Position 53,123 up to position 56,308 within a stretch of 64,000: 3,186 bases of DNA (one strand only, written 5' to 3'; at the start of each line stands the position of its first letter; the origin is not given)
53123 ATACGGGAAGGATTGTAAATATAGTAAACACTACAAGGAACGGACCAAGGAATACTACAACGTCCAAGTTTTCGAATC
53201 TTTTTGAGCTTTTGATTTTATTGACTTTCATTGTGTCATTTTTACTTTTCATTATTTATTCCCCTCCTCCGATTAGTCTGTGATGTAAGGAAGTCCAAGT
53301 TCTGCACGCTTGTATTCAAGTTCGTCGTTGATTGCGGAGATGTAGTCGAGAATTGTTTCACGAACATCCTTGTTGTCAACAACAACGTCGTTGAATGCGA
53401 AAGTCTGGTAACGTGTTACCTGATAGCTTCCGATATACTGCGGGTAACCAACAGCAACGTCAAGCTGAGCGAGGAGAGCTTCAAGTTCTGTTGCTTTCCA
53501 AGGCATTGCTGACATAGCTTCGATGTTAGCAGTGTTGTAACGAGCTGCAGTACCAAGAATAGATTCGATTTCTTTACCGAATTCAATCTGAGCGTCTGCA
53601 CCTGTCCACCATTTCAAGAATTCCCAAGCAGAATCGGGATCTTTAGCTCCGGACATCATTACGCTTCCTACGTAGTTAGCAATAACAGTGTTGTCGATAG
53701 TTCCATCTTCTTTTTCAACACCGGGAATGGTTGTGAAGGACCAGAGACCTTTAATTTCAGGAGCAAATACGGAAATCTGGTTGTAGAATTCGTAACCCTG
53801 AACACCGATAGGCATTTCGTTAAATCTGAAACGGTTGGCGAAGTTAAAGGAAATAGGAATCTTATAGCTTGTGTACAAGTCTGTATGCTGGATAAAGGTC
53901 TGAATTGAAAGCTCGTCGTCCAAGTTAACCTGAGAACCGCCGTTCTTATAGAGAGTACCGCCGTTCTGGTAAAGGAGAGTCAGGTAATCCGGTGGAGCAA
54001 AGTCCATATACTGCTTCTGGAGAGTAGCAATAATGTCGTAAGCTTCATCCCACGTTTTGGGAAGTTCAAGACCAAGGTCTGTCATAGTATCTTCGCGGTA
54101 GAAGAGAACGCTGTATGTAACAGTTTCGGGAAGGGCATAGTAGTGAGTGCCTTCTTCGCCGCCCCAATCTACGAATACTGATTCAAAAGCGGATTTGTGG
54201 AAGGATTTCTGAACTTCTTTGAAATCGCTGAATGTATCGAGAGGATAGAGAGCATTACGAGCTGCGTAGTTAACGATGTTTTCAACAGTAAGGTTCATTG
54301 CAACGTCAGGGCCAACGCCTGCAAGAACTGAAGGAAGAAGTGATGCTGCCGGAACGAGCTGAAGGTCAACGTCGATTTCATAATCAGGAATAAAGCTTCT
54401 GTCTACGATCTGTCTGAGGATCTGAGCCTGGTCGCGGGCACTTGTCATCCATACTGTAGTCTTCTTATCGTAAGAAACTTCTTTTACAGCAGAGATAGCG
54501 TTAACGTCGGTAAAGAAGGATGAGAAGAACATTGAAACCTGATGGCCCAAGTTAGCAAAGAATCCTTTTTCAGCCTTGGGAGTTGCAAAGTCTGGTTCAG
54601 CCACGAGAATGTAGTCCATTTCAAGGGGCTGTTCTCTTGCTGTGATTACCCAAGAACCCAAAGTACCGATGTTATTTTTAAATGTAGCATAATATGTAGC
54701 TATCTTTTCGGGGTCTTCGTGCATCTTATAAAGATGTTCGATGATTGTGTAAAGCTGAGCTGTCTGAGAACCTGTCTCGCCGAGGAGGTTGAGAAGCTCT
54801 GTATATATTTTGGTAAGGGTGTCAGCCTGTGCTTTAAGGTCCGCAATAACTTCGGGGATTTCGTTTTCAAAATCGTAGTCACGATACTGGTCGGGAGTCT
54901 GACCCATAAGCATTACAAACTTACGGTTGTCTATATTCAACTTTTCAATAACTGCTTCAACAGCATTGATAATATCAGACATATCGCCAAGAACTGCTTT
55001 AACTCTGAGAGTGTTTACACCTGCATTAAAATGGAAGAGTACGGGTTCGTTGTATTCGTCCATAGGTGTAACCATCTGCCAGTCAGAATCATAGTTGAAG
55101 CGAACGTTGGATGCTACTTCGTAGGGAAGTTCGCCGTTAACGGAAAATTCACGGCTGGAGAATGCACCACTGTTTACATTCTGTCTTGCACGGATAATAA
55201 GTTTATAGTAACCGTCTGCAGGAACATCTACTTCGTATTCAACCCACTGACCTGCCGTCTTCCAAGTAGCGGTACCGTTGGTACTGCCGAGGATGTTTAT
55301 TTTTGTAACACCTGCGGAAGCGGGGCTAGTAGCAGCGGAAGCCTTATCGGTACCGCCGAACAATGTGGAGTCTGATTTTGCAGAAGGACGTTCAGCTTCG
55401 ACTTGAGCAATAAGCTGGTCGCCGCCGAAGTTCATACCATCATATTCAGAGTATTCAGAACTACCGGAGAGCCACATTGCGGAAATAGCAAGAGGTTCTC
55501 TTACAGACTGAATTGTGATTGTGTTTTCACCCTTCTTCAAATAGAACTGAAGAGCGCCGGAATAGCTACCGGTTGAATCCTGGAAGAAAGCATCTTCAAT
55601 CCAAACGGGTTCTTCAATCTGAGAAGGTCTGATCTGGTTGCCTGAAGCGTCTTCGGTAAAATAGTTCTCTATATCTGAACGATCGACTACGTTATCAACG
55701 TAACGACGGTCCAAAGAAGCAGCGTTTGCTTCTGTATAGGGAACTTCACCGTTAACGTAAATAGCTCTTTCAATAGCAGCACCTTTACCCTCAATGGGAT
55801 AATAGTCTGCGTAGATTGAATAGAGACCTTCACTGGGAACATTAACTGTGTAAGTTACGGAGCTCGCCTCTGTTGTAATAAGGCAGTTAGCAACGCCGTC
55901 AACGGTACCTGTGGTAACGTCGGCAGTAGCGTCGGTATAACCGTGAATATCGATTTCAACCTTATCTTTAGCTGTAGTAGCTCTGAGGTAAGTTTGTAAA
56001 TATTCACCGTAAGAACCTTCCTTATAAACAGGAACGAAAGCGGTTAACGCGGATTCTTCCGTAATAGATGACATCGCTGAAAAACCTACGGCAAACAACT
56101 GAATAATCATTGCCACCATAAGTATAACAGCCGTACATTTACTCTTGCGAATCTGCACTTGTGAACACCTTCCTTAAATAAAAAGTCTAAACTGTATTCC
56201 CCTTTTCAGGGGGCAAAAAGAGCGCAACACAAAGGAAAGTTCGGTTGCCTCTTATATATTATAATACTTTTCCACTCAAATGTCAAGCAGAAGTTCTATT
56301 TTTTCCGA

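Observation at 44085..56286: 12-kb single-operon surface/transport locus: one giant binding protein, two complete ABC permease pairs, three embedded unknowns, no ATPase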

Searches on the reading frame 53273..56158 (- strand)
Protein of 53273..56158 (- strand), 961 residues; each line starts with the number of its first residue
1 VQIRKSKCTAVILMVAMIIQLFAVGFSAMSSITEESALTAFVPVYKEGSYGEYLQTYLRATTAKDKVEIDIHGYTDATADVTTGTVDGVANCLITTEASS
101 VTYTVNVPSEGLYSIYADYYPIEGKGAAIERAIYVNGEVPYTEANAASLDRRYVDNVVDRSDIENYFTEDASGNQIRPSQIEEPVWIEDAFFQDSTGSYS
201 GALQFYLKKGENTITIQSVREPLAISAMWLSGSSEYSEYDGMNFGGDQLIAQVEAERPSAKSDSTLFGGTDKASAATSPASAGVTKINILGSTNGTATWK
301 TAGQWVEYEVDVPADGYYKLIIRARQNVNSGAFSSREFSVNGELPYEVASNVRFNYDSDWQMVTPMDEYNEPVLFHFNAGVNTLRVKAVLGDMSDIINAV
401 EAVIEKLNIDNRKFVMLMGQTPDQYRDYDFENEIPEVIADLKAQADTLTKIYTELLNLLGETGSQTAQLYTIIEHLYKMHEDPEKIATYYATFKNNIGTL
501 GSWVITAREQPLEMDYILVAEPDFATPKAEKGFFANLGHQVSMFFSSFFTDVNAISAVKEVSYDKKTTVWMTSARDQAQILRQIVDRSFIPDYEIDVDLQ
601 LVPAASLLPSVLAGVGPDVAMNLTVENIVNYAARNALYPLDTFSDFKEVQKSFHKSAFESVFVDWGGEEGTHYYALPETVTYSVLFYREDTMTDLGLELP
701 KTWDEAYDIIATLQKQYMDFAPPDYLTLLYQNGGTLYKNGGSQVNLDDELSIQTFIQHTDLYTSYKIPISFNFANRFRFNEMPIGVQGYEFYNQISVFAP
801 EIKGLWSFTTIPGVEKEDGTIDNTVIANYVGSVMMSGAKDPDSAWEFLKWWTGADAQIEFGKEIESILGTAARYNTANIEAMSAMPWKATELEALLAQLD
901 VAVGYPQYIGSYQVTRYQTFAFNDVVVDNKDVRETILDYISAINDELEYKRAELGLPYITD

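Call 3: search_protein_families(library=pfam, proteins=[window:53273-56158:-], max_evalue=0.01)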
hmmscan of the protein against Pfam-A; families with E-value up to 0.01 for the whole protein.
window:53273-56158:- (961 aa): 5 families
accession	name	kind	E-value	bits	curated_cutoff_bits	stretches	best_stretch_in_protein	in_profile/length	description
PF01547.30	SBP_bac_1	-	9.8e-17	62.3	26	1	591-857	22-306/307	Bacterial extracellular solute-binding protein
PF13416.11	SBP_bac_8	-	4.3e-12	46.9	27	1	611-885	32-277/279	Bacterial extracellular solute-binding protein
PF25275.1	Golvesin_C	-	0.00059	20.3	31.6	0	95-125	37-67/132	Golvesin C-terminal domain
PF03422.21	CBM_6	-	0.0015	19.3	28.9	0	293-344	21-73/125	Carbohydrate binding module (family 6)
PF16990.11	CBM_35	-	0.0035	18.1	28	0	292-324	23-56/121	Carbohydrate binding module (family 35)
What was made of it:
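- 53273..56158 (-): Giant solute-binding protein, 961 aa. Layout: N-terminal signal anchor (aa 2-29), two CBM35/CBM6-like beta-sandwiches (aa 60-232 and 249-389, about 55463-55981 and 54992-55414), a four-helix stalk (aa 393-508, 54635-54982) and a MalE-like binding domain (aa 513-953, 53300-54622). Pfam, call 3.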

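Call 4: search_protein_families(library=ncbifam, proteins=[window:53273-56158:-], max_evalue=0.01)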
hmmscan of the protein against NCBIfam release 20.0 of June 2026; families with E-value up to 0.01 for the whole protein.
window:53273-56158:- (961 aa): 1 family
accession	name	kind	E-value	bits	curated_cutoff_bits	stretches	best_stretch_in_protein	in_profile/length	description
TIGR03851.1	chitin_NgcE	equivalog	0.0028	16.6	399.65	1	605-718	82-198/450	N-acetylglucosamine/diacetylchitobiose ABC transporter substrate-binding protein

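Call 51: find_homologous_proteins(query=window:53273-56158:-, max_evalue=0.00001)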
Query window:53273-56158:- (961 aa): 304 proteins with E <= 0.00001 among 8000 candidates; the best 120 are listed.
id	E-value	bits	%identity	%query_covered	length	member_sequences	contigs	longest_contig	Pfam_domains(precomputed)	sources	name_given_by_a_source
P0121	0.0e+0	2168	100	100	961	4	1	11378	PF13416.12,PF01547.31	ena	-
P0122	0.0e+0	1873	85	100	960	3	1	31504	PF13416.12,PF01547.31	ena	-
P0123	0.0e+0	1827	83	100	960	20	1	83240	PF13416.12,PF01547.31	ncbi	-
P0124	0.0e+0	1824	83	100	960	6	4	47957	PF13416.12,PF01547.31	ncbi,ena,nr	ncbi:MAG: extracellular solute-binding protein [Clostridia bacterium]|nr:extracellular solute-bindin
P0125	0.0e+0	1778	82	98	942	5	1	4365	PF13416.12,PF01547.31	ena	-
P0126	0.0e+0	1770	80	100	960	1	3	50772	PF13416.12,PF01547.31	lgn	-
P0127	0.0e+0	1597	71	100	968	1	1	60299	PF13416.12,PF01547.31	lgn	-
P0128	0.0e+0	1332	61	100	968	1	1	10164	PF13416.12,PF01547.31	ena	-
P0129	0.0e+0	1326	62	98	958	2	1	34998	PF13416.12,PF01547.31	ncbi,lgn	-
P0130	0.0e+0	1317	61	100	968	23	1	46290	PF13416.12,PF01547.31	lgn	-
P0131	0.0e+0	1316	61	99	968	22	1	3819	PF13416.12,PF01547.31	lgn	-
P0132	0.0e+0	1300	60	100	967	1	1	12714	PF13416.12,PF01547.31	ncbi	-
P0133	0.0e+0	1294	60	100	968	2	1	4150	PF13416.12,PF01547.31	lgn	-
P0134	0.0e+0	1168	56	96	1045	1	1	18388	-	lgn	-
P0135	0.0e+0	1164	54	100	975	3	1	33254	PF13416.12,PF01547.31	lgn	-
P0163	3.3e-197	676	37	100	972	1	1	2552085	PF13416.12,PF01547.31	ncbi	-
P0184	2.4e-188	646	36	95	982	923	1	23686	PF13416.12,PF01547.31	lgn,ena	-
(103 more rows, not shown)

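Call 54: find_encoding_contigs(protein=P0121, flank=10000, max_places=2)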
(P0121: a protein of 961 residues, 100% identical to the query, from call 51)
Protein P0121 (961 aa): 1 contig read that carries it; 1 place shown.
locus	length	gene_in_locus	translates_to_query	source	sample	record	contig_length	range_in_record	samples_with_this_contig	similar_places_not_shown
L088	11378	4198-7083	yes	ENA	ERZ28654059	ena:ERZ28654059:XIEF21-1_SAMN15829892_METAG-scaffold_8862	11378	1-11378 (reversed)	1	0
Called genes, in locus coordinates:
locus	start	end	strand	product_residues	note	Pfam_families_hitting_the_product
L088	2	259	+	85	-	?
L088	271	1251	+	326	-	PF01408:GFO_IDH_MocA, PF02894:GFO_IDH_MocA_C, PF22725:GFO_IDH_MocA_C3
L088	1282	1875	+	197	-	-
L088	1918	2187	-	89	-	PF04026:SpoVG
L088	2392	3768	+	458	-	PF01225:Mur_ligase, PF08245:Mur_ligase_M, PF02875:Mur_ligase_C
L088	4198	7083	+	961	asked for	PF01547:SBP_bac_1, PF13416:SBP_bac_8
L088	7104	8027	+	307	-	PF00528:BPD_transp_1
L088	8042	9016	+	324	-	PF00528:BPD_transp_1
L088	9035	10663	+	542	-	PF01436:NHL (faint), PF13414:TPR_11 (weak)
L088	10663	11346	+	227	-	PF04893:Yip1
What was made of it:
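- Tried and rejected: The giant SBP was found, on an 11-kb ENA contig (calls 51, 54).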

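Call 55: find_encoding_contigs(protein=P0163, flank=10000, max_places=1)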
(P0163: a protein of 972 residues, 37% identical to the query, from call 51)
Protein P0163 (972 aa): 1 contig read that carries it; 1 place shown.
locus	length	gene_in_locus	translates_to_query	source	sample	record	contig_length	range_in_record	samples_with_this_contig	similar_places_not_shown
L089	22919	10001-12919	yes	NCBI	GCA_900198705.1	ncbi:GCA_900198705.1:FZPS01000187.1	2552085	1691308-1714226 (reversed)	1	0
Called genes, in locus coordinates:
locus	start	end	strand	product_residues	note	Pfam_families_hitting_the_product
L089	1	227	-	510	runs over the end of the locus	PF04616:Glyco_hydro_43, PF16396:DUF5005 (faint), PF17851:GH43_C2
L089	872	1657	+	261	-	PF02311:AraC_binding, PF12833:HTH_18, PF00165:HTH_AraC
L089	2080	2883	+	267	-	PF00756:Esterase, PF00561:Abhydrolase_1 (weak), PF02230:Abhydrolase_2 (weak)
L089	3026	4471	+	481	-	PF04616:Glyco_hydro_43, PF03422:CBM_6, PF18099:CBM_35_2 (weak)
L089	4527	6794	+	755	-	PF00664:ABC_membrane, PF00005:ABC_tran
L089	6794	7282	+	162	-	PF08909:DUF1854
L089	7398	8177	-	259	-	PF00072:Response_reg, PF00165:HTH_AraC, PF12833:HTH_18, PF00165:HTH_AraC (weak)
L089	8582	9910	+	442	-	PF13416:SBP_bac_8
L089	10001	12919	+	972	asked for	PF01547:SBP_bac_1, PF13416:SBP_bac_8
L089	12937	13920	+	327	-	PF00528:BPD_transp_1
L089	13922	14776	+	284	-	PF00528:BPD_transp_1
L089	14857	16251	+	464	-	PF01436:NHL (weak)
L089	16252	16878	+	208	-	PF04893:Yip1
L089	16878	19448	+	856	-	PF18952:DUF5696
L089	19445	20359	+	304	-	PF00528:BPD_transp_1 (weak)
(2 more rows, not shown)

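Call 58: find_encoding_contigs(protein=P0184, flank=10000, max_places=1)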
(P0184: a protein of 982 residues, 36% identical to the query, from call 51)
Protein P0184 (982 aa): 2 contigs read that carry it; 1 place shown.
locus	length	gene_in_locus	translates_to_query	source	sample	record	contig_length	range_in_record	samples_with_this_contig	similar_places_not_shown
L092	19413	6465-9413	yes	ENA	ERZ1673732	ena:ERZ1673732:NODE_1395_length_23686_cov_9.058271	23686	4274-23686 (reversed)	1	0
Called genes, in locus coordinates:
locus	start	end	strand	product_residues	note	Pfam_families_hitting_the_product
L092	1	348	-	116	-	?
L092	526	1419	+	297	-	PF02311:AraC_binding, PF07883:Cupin_2, PF00165:HTH_AraC, PF12833:HTH_18, PF00165:HTH_AraC (weak)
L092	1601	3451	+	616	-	PF00331:Glyco_hydro_10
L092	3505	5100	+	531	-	PF04616:Glyco_hydro_43, PF17851:GH43_C2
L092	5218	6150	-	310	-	PF00165:HTH_AraC, PF12833:HTH_18, PF00165:HTH_AraC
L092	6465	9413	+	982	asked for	PF01547:SBP_bac_1, PF13416:SBP_bac_8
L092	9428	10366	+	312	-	PF00528:BPD_transp_1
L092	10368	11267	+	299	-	PF00528:BPD_transp_1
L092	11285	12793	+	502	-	PF01436:NHL (weak)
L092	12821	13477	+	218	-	PF04893:Yip1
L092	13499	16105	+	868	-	PF18952:DUF5696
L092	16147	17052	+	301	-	PF00528:BPD_transp_1 (weak)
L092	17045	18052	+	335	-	PF00528:BPD_transp_1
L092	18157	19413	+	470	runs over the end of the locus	PF01547:SBP_bac_1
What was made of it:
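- Each giant SBP relative whose context was examined sits in a cassette (calls 54, 55, 58).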

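Call 66: predict_structure(alignment_id=A4)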
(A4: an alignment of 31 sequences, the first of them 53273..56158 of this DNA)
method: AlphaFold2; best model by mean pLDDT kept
length: 961 residues; sequences in the alignment: 31
mean_pLDDT: 86.9   pTM: 0.82
mean pLDDT of the five models: 86.9, 86.0, 84.6, 82.8, 81.9
residues with pLDDT >= 90: 501; 70-90: 399; 50-70: 43; < 50: 18
segments of 3 or more residues with pLDDT < 50: 25-39
pLDDT, mean of each block of 10 residues (from residue 1): 59 74 44 35 81 86 86 91 91 90 93 94 85 94 92 89 85 82 90 87 92 94 94 67 76 93 89 83 85 81 91 90 81 85 81 87 88 90 93 88 92 89 88 92 94 88 86 95 92 92 86 93 89 84 79 57 83 80 88 89 78 82 90 90 94 91 83 94 95 93 94 92 94 91 90 94 88 92 95 90 91 93 95 91 95 94 84 92 89 94 89 86 92 91 89 84 63
secondary structure, 60 per line:
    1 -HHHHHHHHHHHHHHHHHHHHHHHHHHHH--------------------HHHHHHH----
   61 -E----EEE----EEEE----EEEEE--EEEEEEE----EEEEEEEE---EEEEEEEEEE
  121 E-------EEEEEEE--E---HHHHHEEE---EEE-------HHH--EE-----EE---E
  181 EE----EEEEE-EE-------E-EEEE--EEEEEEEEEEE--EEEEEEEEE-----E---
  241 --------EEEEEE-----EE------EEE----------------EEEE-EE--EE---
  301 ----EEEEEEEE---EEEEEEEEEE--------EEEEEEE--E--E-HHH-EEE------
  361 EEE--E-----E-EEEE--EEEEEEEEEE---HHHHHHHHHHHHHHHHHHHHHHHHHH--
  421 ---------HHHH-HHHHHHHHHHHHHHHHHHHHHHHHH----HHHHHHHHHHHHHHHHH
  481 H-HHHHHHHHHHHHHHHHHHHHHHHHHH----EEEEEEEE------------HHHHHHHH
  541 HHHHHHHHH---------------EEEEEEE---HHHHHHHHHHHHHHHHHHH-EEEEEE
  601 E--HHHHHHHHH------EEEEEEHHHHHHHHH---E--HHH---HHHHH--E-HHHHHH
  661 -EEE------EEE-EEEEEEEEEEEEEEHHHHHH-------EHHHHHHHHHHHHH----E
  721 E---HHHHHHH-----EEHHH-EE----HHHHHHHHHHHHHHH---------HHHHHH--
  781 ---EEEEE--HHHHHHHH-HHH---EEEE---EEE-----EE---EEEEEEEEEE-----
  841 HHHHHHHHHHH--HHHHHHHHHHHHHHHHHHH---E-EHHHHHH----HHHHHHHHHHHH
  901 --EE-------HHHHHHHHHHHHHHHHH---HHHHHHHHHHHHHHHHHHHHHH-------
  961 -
elements in order (helices of 4 or more, strands of 3 or more residues): H2-29 H50-56 E67-69 E74-77 E82-86 E89-95 E100-107 E111-121 E129-135 H142-146 E147-149 E153-155 E180-182 E187-191 E204-207 E210-220 E223-231 E249-254 E268-270 E287-290 E305-312 E316-325 E334-340 E352-354 E361-363 E374-377 E380-389 H393-418 H430-433 H435-459 H464-481 H483-508 E513-520 H533-549 E565-571 H575-593 E595-601 H604-612 E619-624 H625-633 H646-650 H655-660 E662-664 E671-673 E675-688 H689-694 H703-715 H725-731 H749-763 H773-778 E784-788 H791-798 E806-809 E813-815 E826-835 H841-851 H854-872 H879-884 H889-900 H912-928 H932-953
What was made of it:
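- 53273..56158 (-): AF2 model with pLDDT 87, call 66.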

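Call 68: fold_search(model_id=the predicted structure, library=pdb)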
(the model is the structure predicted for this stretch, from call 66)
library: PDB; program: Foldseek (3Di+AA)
matches with E <= 10: 1562; with E <= 0.001: 1053
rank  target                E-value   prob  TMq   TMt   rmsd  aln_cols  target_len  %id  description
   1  5ci5_B                5.2e-21  1.00  0.32  0.71   5.0       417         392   19  Crystal Structure of an ABC transporter Solute Binding Protein from Thermotoga Lettingae TMO (Tlet_1705, TARGET EFI-51 (released 2015-07-22)
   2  9xf5_A                5.8e-21  1.00  0.32  0.75   5.3       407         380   17  Cycloisomaltooligosaccharide binding protein in complex with cycloisomaltooctaose (released 2026-03-25)
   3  5ysf_A                2.1e-20  1.00  0.32  0.73   4.7       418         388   20  Crystal structure of beta-1,2-glucooligosaccharide binding protein in complex with sophoropentaose (released 2018-05-02)
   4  5ysd_A                6.8e-20  1.00  0.32  0.71   4.8       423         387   20  Crystal structure of beta-1,2-glucooligosaccharide binding protein in complex with sophorotriose (released 2018-05-02)
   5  5yse_A                1.4e-19  1.00  0.32  0.72   4.9       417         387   20  Crystal structure of beta-1,2-glucooligosaccharide binding protein in complex with sophorotetraose (released 2018-05-02)
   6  9xfu_A                1.5e-19  1.00  0.32  0.73   5.4       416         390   17  Cycloisomaltooligosaccharide binding protein in complex with isomaltoheptaose (released 2026-03-25)
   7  5ysd_B                1.7e-19  1.00  0.31  0.70   5.0       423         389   20  Crystal structure of beta-1,2-glucooligosaccharide binding protein in complex with sophorotriose (released 2018-05-02)
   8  7x0i_B                1.8e-19  1.00  0.34  0.76   3.7       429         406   16  Crystal structure of sugar binding protein CbpB from Clostridium thermocellum (released 2022-09-14)
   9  3jzj_A                1.9e-19  1.00  0.33  0.73   4.8       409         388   18  Crystal structures of the GacH receptor of Streptomyces glaucescens GLA.O in the unliganded form and in complex with a (released 2010-02-16)
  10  28qm_A                2.6e-19  1.00  0.33  0.80   3.8       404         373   15  MBP bound to distal DARPin (AHIR dodecamer scaffold system) (released 2026-02-25)
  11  3k01                  2.7e-19  1.00  0.35  0.80   4.2       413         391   18  Crystal structures of the GacH receptor of Streptomyces glaucescens GLA.O in the unliganded form and in complex with aca (released 2010-02-16)
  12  7x0i_A                5.2e-19  1.00  0.34  0.75   3.8       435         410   16  Crystal structure of sugar binding protein CbpB from Clostridium thermocellum (released 2022-09-14)
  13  5ysb_B                6.8e-19  1.00  0.33  0.76   3.9       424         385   20  Crystal structure of beta-1,2-glucooligosaccharide binding protein in ligand-free form (released 2018-05-02)
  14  3iot_A                7.2e-19  1.00  0.33  0.77   3.9       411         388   15  Huntingtin amino-terminal region with 17 Gln residues - crystal C92-b (released 2009-09-29)
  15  7x0j_B                7.6e-19  1.00  0.33  0.72   4.4       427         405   16  Crystal structure of sugar binding protein CbpB complexed wtih cellobiose from Clostridium thermocellum (released 2022-09-14)
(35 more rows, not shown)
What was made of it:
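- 53273..56158 (-): Foldseek matches to oligosaccharide-binding proteins at E 1e-21 to 1e-19, call 68.
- On Type-I (CUT1) ABC carbohydrate importer: Foldseek matches to oligosaccharide SBPs with target-normalised TM-score 0.7-0.8 (call 68).
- The binding domain resembles oligosaccharide SBPs (call 68).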
